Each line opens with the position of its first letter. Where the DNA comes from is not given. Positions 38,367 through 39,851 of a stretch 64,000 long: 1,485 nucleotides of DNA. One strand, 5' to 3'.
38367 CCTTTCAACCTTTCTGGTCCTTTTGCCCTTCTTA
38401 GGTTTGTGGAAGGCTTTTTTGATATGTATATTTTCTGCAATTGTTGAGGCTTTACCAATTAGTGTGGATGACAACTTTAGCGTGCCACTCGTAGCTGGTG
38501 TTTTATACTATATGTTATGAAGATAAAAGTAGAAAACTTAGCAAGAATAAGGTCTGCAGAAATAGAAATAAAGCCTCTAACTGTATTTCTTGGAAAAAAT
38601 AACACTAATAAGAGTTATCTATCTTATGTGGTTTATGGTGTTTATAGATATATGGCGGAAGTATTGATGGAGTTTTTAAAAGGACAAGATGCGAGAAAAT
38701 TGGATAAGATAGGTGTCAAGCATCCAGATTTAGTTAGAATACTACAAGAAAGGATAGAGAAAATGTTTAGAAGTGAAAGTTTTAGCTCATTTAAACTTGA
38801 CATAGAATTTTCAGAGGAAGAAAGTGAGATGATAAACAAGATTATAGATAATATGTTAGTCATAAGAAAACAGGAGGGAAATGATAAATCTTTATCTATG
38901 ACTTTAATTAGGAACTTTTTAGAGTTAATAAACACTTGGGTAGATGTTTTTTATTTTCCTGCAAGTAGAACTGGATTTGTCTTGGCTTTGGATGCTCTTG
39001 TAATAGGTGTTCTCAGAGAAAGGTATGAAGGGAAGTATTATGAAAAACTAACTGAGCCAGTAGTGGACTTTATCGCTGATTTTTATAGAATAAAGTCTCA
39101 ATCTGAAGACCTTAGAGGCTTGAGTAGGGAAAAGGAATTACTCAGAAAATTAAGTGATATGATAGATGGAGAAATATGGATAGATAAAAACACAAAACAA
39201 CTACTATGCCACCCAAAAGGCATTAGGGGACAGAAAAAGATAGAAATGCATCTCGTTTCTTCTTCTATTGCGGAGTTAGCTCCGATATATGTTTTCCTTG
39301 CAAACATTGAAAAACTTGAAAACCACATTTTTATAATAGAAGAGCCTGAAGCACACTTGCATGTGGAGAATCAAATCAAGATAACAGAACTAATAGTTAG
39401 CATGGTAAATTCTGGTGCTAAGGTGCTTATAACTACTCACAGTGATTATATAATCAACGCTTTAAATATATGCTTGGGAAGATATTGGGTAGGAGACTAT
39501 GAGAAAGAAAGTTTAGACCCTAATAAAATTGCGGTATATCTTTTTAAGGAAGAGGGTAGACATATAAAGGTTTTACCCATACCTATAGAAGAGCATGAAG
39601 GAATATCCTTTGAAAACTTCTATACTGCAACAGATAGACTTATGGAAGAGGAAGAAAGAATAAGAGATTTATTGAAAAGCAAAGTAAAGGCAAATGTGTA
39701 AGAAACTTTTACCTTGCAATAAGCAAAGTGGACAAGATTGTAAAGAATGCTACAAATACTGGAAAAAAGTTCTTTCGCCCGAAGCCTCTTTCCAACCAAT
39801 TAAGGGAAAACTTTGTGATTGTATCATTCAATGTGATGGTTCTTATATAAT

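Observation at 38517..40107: AT-rich two-gene cassette: ABC-type (AAA_15/21) ATPase translationally coupled to a small Cys-rich PD-(D/E)xK-like protein; candidate undescribed defence module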

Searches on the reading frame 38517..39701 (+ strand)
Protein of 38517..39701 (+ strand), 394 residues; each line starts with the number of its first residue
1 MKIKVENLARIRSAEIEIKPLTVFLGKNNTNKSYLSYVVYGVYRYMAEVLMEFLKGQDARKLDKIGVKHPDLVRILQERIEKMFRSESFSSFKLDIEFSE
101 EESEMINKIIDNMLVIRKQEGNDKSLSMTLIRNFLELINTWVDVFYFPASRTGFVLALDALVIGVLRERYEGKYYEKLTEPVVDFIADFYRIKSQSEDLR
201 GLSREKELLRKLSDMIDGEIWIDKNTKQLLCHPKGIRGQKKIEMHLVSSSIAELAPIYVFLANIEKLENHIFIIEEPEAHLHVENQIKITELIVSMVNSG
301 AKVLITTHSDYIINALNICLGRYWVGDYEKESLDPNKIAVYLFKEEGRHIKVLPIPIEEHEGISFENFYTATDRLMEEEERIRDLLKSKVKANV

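Call 3: search_protein_families(library=pfam, proteins=[window:38517-39701:+], max_evalue=1)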
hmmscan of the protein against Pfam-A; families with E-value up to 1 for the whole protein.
window:38517-39701:+ (394 aa): 3 families
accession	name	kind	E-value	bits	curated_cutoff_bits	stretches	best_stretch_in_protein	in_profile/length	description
PF13175.12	AAA_15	-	2.9e-21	77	32.1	2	225-313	291-374/374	AAA ATPase domain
PF13304.12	AAA_21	-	2.3e-09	38.2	27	1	239-314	230-304/304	AAA domain, putative AbiEii toxin, Type IV TA system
PF23159.1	WH_Rok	-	0.011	16.3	27.6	0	352-383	20-51/58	Repressor Rok winged helix domain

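Call 4: search_protein_families(library=padloc, proteins=[window:38517-39701:+], max_evalue=1)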
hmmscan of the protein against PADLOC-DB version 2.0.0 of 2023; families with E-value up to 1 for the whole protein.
window:38517-39701:+ (394 aa): 86 families (the best 25 are shown)
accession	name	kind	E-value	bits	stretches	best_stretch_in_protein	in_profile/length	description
PDLC04033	PD-T4-4_A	-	1.1e-47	161.3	2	178-379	241-451/460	-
PDLC04664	PDC-M47A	-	4.6e-36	122.7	2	182-318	241-371/461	-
PDLC04032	PD-T4-4_A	-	8.4e-31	105.4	2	183-317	262-395/474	-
PDLC03878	NsnB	-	1.3e-24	85.6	1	2-364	4-325/345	-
PDLC02979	AriA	-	1.3e-23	82.4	2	209-313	268-373/373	-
PDLC04214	HEC-02A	-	1.4e-15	55.4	1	2-318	4-287/338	-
PDLC04707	PDC-M55A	-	9.7e-14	49.2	2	249-359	281-387/421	-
PDLC04213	HEC-02A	-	1.2e-13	49.3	1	2-318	5-281/337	-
PDLC02980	AriA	-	1e-12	46.6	1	239-314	230-304/304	-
PDLC04146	HEC-02B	-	1.3e-12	45.4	1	204-319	178-289/344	-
PDLC04710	PDC-M56A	-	8.4e-11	39.5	2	267-315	239-287/382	-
PDLC00067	GajA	-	4e-10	36.8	2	269-316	305-349/604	AAA ATPase domain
PDLC00078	GajA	-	9.4e-10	35.8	2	257-318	307-373/580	AAA ATPase domain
PDLC04164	AriA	-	2.2e-09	35.2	1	211-312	140-235/253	-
PDLC04182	HEC-01A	-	3e-09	34.4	2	268-317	305-355/406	-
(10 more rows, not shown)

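Call 5: search_protein_families(library=ncbifam, proteins=[window:38517-39701:+], max_evalue=1)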
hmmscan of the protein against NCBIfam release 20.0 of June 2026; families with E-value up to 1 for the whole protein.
window:38517-39701:+ (394 aa): 16 families
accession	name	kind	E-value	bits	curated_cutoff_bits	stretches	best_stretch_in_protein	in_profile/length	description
NF009945.0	PRK13409.1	equivalog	0.00058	18.7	469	1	262-314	466-519/592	ribosome biogenesis/translation initiation ATPase RLI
TIGR03608.1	L_ocin_972_ABC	subfamily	0.0014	18.1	254.85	1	268-316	152-200/206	putative bacteriocin export ABC transporter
NF040873.1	AztA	equivalog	0.0015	18.1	220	1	268-312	137-181/191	zinc ABC transporter ATP-binding protein AztA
TIGR01166.1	cbiO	subfamily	0.0023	17.4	211.8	1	262-309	139-186/190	cobalt ABC transporter, ATP-binding protein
NF010063.0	PRK13541.1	equivalog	0.0042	17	200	1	261-315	134-188/195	cytochrome c biogenesis protein CcmA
TIGR03873.1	F420-0_ABC_ATP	hypoth_equivalog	0.0096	15.2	372.4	1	268-309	155-196/256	putative F420-0 ABC transporter ATP-binding protein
TIGR01978.1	sufC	equivalog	0.014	14.8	212.8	0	264-316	158-210/243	Fe-S cluster assembly ATPase SufC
NF002981.0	PRK03695.1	equivalog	0.018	14.4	281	1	266-308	153-195/253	vitamin B12 ABC transporter ATP-binding protein BtuD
NF008409.0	PRK11231.1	equivalog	0.033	13.5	375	1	259-308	147-196/255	Fe(3+) dicitrate ABC transporter ATP-binding protein FecE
TIGR02857.1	CydD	equivalog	0.035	13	435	1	269-315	477-522/529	thiol reductant ABC exporter subunit CydD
TIGR04470.1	rSAM_mob_pairB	equivalog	0.036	13.4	410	0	281-318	83-121/285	radical SAM mobile pair protein B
TIGR01189.1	ccmA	equivalog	0.037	13.7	131.6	1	265-311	142-188/198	heme ABC exporter ATP-binding protein CcmA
TIGR00630.1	uvra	equivalog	0.054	11.6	729.8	1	269-313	850-894/924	excinuclease ABC subunit UvrA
NF010061.0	PRK13538.1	equivalog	0.077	12.5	195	1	259-312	142-195/211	cytochrome c biogenesis heme-transporting ATPase CcmA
TIGR02673.1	FtsE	equivalog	0.097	12.3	264.85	1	270-315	157-202/214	cell division ATP-binding protein FtsE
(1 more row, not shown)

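Call 11: find_homologous_proteins(query=window:38517-39698:+, max_evalue=0.001)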
Query window:38517-39698:+ (394 aa): 746 proteins with E <= 0.001 among 5799 candidates; the best 120 are listed.
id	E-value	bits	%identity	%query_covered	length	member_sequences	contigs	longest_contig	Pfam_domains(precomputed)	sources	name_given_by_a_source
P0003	4.5e-249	844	99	100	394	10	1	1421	PF13175.13,PF13304.13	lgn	-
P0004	7.0e-249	843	99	100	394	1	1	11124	PF13175.13,PF13304.13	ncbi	-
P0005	2.1e-248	842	98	100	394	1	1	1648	PF13175.13,PF13304.13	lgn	-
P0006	9.1e-245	830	97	100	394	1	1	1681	PF13175.13,PF13304.13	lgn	-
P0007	9.5e-238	807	95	100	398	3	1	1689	PF13175.13,PF13304.13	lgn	-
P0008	9.2e-123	428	55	100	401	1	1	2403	PF13175.13,PF13304.13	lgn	-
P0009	8.7e-114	399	51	100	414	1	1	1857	PF13175.13,PF13304.13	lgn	-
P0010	1.3e-81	293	40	93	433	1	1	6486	PF13175.13,PF13304.13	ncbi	-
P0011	1.1e-78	283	43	99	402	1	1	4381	PF13175.13,PF13304.13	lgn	-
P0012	1.8e-77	279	39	93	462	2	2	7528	PF13175.13,PF13304.13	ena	-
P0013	4.0e-76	275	41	98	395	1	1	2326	PF13175.13,PF13304.13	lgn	-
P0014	4.2e-57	212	37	98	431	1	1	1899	PF13175.13,PF13304.13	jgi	jgi:predicted ATPase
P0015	9.2e-57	211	35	96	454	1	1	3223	PF13175.13,PF13304.13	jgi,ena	-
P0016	1.8e-55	207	32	97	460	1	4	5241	PF13175.13,PF13304.13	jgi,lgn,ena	-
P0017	1.1e-54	204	32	97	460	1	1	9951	PF13175.13,PF13304.13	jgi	jgi:predicted ATPase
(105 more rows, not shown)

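Call 12: find_encoding_contigs(protein=P0008, flank=10000, max_places=3)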
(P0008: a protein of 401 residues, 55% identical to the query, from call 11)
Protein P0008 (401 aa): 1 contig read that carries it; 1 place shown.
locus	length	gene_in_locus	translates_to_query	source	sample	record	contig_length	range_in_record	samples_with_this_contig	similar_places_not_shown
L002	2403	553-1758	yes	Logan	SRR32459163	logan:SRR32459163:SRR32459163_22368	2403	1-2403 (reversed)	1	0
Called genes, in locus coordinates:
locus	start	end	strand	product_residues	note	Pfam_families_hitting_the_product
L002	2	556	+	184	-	?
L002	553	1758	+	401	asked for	PF13304:AAA_21, PF13175:AAA_15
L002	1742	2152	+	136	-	-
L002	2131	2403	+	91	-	?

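Call 13: find_encoding_contigs(protein=P0010, flank=10000, max_places=3)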
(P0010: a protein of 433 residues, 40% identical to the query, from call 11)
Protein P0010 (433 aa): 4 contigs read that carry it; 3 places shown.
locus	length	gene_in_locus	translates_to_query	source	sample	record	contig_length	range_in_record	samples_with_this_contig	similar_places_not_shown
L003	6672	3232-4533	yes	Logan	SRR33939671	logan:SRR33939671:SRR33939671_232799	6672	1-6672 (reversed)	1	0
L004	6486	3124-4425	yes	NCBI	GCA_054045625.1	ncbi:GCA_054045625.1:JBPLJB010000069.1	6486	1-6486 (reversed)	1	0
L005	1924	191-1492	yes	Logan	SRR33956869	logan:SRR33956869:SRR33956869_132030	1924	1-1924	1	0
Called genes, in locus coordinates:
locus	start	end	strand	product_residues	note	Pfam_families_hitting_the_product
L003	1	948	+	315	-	?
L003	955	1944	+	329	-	PF09376:NurA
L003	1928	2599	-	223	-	PF03167:UDG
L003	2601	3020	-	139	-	PF01398:JAB, PF14464:Prok-JAB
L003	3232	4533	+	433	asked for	PF13304:AAA_21, PF13175:AAA_15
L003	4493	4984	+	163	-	-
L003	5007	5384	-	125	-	PF00072:Response_reg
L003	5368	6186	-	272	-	PF03705:CheR_N, PF01739:CheR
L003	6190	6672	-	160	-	?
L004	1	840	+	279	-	?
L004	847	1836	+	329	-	PF09376:NurA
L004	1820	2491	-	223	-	PF03167:UDG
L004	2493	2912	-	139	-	PF01398:JAB, PF14464:Prok-JAB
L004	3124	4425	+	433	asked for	PF13304:AAA_21, PF13175:AAA_15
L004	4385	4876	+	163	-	-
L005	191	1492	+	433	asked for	PF13304:AAA_21, PF13175:AAA_15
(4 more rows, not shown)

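Call 14: find_encoding_contigs(protein=P0011, flank=10000, max_places=3)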
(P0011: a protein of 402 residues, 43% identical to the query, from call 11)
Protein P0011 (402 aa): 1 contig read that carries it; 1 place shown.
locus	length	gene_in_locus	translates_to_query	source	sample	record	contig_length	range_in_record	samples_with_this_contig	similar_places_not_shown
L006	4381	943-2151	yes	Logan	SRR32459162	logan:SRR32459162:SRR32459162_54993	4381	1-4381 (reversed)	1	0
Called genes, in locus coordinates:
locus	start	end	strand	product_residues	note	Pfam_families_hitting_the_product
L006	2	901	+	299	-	?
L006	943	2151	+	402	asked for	PF13304:AAA_21, PF13175:AAA_15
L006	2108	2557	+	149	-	-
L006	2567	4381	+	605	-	?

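Call 15: find_encoding_contigs(protein=P0012, flank=10000, max_places=3)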
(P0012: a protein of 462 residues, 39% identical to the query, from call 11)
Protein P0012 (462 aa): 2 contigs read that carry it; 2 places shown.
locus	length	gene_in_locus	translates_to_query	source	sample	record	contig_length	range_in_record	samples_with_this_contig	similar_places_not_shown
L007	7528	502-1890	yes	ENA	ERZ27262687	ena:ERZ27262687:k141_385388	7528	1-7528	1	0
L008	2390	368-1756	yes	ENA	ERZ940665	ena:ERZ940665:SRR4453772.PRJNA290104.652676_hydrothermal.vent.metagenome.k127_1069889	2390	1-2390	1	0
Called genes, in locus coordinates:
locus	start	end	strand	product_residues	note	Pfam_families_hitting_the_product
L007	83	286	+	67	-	-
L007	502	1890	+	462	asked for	PF13304:AAA_21, PF13175:AAA_15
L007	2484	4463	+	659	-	PF00330:Aconitase, PF00694:Aconitase_C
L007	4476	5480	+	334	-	PF00056:Ldh_1_N, PF02866:Ldh_1_C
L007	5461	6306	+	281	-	PF05681:Fumerase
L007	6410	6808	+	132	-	-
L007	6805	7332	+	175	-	PF05198:IF3_N, PF00707:IF3_C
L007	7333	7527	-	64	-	?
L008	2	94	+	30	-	?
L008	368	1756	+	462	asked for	PF13304:AAA_21, PF13175:AAA_15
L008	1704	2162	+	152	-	-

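Call 35: find_related_loci(query=A5, collection=genome_contigs, flank=6000)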
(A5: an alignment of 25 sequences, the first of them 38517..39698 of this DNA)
Query A5 (394 aa) in genome_contigs; peptide patterns used: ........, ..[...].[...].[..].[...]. (x = any residue, [..] = any of these).
600 stretches matched a pattern (row limit reached: there are more); 274 encode a relative of the query (tblastn E <= 1e-3); the best 80 are kept; 80 distinct loci.
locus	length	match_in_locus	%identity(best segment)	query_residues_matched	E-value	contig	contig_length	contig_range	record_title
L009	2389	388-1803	33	1-386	5e-60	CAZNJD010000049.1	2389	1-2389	MAG TPA_asm: uncultured Sulfurovum sp. isolate binchicken_co219_126 genome assembly, contig: k141_1206011, whole genome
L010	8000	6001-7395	32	1-394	1e-56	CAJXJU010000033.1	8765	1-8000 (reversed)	MAG TPA_asm: uncultured Desulfohalobiaceae bacterium isolate ERR1163091_bin.5_MetaBAT_v2.12.1_MAG genome assembly, conti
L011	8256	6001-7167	34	1-377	9e-56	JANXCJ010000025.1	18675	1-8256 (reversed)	MAG: Bacteroidia bacterium isolate SKYB7 NODE_25_length_18675_cov_3.781912, whole genome shotgun sequence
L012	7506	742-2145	31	1-394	3e-53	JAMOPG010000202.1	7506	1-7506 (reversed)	MAG: Desulfobacterales bacterium isolate 4559-240_metabat1_scaf2bin.023 4559-240_scaffold_5656_c1, whole genome shotgun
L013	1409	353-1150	35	130-384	1e-42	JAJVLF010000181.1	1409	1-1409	MAG: Campylobacterota bacterium isolate HM1-3a HM_EPSSYM_contigs_181, whole genome shotgun sequence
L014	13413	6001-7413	28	1-388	3e-33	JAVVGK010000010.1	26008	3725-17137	MAG: Candidatus Hydrothermia bacterium isolate PSS.bin.3 NODE_204_length_26008_cov_90.741571, whole genome shotgun seque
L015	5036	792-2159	25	1-394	1e-31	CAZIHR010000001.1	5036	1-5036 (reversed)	MAG TPA_asm: uncultured Nitrosopumilaceae archaeon isolate SRP338948_co1_25 genome assembly, contig: k141_200618, whole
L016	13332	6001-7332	26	1-364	1e-25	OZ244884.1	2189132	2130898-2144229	MAG: Nitrospirales bacterium isolate b0bdb081-a959-4647-96d4-40adf9d6ea11 genome assembly, chromosome: 1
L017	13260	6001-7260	28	1-386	1e-25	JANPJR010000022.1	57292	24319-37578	MAG: Cytophagales bacterium isolate VAR_61_metabat_367 VAR_61_k141_2626679, whole genome shotgun sequence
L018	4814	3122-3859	30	145-382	8e-26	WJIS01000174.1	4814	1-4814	MAG: Promethearchaeota archaeon isolate Bin_204 k141_1358235, whole genome shotgun sequence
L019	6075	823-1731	28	91-386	4e-25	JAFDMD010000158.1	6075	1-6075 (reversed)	MAG: Deltaproteobacteria bacterium isolate WB1_Bin_16 WB1_Bin_16_scaffold_74533, whole genome shotgun sequence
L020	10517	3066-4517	32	1-378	1e-24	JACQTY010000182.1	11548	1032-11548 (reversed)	MAG: Chloroflexi bacterium isolate NC_groundwater_1423_Ag_S-0.65um_59_50 S_p65_S5_coassembly_k141_3705061, whole genome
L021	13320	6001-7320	25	2-378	5e-25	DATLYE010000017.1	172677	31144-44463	MAG TPA_asm: Bryobacteraceae bacterium isolate SMAG_U13264 k141_561478, whole genome shotgun sequence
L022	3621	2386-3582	29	1-378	2e-25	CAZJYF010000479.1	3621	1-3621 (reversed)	MAG TPA_asm: uncultured Saprospiraceae bacterium isolate SRP216583_co1_250 genome assembly, contig: NODE_30689_length_36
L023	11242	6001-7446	25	1-377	6e-25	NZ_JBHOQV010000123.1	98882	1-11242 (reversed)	MAG: Thermogemmatispora sp. isolate A0_34 coassembly_Ak141_264922, whole genome shotgun sequence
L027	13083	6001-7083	25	7-317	1e-23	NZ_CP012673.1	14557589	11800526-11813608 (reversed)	Sorangium cellulosum strain So ce26 chromosome, complete genome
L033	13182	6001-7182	33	3-343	1e-21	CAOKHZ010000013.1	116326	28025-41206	MAG TPA_asm: uncultured Faecalicatena sp. isolate SRR17684645_bin.25_metawrap_v1.3_MAG genome assembly, contig: NODE.218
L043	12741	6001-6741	27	142-384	3e-20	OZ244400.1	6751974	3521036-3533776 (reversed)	MAG: Cyclobacteriaceae bacterium isolate 80a25978-7280-43f0-9499-63f3bc0428bb genome assembly, chromosome: 1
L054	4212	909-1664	28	126-379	5e-19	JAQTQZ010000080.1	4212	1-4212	MAG: Methylovulum sp. isolate STB_151 NODE_73084_length_4212_cov_3.639412_Sandtown_B, whole genome shotgun sequence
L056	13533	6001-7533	29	3-391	1e-18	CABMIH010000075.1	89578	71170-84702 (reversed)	uncultured archaeon isolate LFW-280_3_2 genome assembly, contig: LFW28032_77, whole genome shotgun sequence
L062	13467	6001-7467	32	1-389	1e-17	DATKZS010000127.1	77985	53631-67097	MAG TPA_asm: bacterium isolate SMAG_U14251 k141_512313, whole genome shotgun sequence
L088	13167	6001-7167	27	1-313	9e-16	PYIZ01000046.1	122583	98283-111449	MAG: Candidatus Poribacteria bacterium isolate PCPOR2b Ga0206366_146, whole genome shotgun sequence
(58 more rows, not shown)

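Call 51: search_protein_families(library=padloc, proteins=[L011:7230-7688:+, L010:7391-7840:+, L016:7419-7880:+, L088:7415-7918:+, L056:7533-8003:+, L062:7488-7973:+, L043:6766-7269:+, L054:1687-2253:+, L033:7314-7937:+, L027:7335-8003:+], max_evalue=0.1)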
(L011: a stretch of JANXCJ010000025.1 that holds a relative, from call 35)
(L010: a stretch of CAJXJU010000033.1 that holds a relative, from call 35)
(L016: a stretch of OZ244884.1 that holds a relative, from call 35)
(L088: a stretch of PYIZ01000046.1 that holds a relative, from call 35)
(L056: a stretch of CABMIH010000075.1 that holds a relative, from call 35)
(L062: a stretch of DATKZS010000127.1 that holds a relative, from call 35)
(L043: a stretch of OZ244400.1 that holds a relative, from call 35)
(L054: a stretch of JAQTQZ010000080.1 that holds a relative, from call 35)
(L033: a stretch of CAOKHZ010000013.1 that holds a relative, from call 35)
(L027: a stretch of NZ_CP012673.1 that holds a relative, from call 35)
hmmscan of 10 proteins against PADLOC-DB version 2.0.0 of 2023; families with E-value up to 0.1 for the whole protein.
L011:7230-7688:+ (153 aa): 0 families

L010:7391-7840:+ (150 aa): 0 families

L016:7419-7880:+ (154 aa): 1 family
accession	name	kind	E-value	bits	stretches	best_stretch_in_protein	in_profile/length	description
PDLC04668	PDC-M47B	-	0.00016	19.4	1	22-98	35-117/186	-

L088:7415-7918:+ (168 aa): 5 families
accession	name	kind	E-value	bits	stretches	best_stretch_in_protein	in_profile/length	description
PDLC04668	PDC-M47B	-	0.00034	18.4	1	28-98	36-112/186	-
PDLC04667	PDC-M47B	-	0.0077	14.1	1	32-104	13-87/158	-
PDLC04665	PDC-M47B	-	0.015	13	1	54-99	72-115/202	-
PDLC04669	PDC-M47B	-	0.02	12.4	1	30-96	39-105/183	-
PDLC04035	PD-T4-4_B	-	0.033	11.8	1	57-106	86-133/206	-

L056:7533-8003:+ (157 aa): 2 families
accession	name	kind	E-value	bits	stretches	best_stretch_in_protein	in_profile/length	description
PDLC04035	PD-T4-4_B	-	5.8e-05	20.8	1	53-129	86-161/206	-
PDLC04034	PD-T4-4_B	-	0.008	13.9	1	50-99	75-122/190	-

L062:7488-7973:+ (162 aa): 1 family
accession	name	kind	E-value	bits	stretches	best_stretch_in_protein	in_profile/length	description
PDLC04035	PD-T4-4_B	-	0.0079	13.8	1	57-111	88-142/206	-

L043:6766-7269:+ (168 aa): 0 families

L054:1687-2253:+ (189 aa): 0 families

L033:7314-7937:+ (208 aa): 0 families

L027:7335-8003:+ (223 aa): 0 families

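Call 59: find_encoding_contigs(protein=P0004, flank=10000, max_places=3)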
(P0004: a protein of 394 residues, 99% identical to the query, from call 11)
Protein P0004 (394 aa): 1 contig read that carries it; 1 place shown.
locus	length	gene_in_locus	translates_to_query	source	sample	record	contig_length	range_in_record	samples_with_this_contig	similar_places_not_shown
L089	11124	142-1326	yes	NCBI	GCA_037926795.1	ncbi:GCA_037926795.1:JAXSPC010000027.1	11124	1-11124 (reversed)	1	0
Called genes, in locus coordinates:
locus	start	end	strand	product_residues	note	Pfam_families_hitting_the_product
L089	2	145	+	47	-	?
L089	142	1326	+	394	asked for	PF13304:AAA_21, PF13175:AAA_15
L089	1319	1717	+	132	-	-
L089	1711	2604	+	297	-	PF01565:FAD_binding_4, PF02873:MurB_C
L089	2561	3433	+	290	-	PF01820:Dala_Dala_lig_N, PF07478:Dala_Dala_lig_C, PF02222:ATP-grasp (weak), PF02655:ATP-grasp_3, PF08443:RimK, PF13535:ATP-grasp_4 (faint)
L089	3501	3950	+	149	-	PF04238:DUF420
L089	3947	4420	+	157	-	PF02542:YgbB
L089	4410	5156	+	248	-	PF01734:Patatin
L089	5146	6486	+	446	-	PF01554:MatE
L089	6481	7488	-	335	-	PF00990:GGDEF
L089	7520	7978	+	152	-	-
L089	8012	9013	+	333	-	PF07991:KARI_N, PF01450:KARI_C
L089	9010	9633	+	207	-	PF01066:CDP-OH_P_transf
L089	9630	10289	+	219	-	PF01872:RibD_C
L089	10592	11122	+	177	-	?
